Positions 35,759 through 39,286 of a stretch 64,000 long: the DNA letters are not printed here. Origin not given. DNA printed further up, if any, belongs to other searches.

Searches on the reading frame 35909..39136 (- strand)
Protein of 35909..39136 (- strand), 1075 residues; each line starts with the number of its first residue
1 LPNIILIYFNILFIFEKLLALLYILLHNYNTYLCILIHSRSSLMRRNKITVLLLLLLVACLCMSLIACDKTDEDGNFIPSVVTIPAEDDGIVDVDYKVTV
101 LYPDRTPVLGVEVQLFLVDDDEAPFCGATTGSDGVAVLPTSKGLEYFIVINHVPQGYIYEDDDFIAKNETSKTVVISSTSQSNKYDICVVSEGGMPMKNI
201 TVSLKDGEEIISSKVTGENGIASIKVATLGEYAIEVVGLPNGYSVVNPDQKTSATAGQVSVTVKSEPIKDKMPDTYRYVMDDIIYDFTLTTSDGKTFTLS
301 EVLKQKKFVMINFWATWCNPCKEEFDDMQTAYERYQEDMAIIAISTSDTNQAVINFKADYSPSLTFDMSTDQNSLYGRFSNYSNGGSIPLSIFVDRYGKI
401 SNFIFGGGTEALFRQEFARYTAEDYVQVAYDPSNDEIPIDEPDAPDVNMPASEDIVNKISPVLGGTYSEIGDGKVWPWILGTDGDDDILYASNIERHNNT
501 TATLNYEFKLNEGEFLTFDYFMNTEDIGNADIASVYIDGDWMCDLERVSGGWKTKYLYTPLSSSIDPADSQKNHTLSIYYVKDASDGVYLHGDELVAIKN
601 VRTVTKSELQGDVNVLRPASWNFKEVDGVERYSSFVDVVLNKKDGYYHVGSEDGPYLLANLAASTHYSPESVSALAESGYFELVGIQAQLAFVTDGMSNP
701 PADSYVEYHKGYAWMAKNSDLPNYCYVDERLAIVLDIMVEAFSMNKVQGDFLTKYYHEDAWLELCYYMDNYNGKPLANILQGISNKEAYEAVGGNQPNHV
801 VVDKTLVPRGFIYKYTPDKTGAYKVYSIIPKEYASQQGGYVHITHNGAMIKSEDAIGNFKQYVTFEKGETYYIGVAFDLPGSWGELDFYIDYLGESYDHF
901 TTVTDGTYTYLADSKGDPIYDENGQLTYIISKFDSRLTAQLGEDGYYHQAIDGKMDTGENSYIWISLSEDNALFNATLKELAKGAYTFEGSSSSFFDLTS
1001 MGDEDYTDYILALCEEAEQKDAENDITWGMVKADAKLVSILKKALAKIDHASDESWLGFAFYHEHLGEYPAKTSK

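Call 71: search_protein_families(library=pfam, proteins=[window:35909-39136:-], max_evalue=0.00001)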
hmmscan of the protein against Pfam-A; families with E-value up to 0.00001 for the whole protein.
window:35909-39136:- (1075 aa): 4 families
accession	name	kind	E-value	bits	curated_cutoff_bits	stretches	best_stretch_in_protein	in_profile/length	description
PF00578.27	AhpC-TSA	-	1.3e-18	67.6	26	1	282-401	3-122/124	AhpC/TSA family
PF08534.16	Redoxin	-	1.3e-13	51.4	26.6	1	285-401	7-129/148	Redoxin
PF00085.26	Thioredoxin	-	8.3e-09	35.8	23.5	1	300-367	12-79/103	Thioredoxin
PF13905.12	Thioredoxin_8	-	4.6e-07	30.5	27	1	307-399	2-93/94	Thioredoxin-like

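Call 72: search_protein_families(library=padloc, proteins=[window:35909-39136:-], max_evalue=0.00001)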
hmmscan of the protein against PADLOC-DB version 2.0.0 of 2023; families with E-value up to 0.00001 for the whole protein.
window:35909-39136:- (1075 aa): 0 families
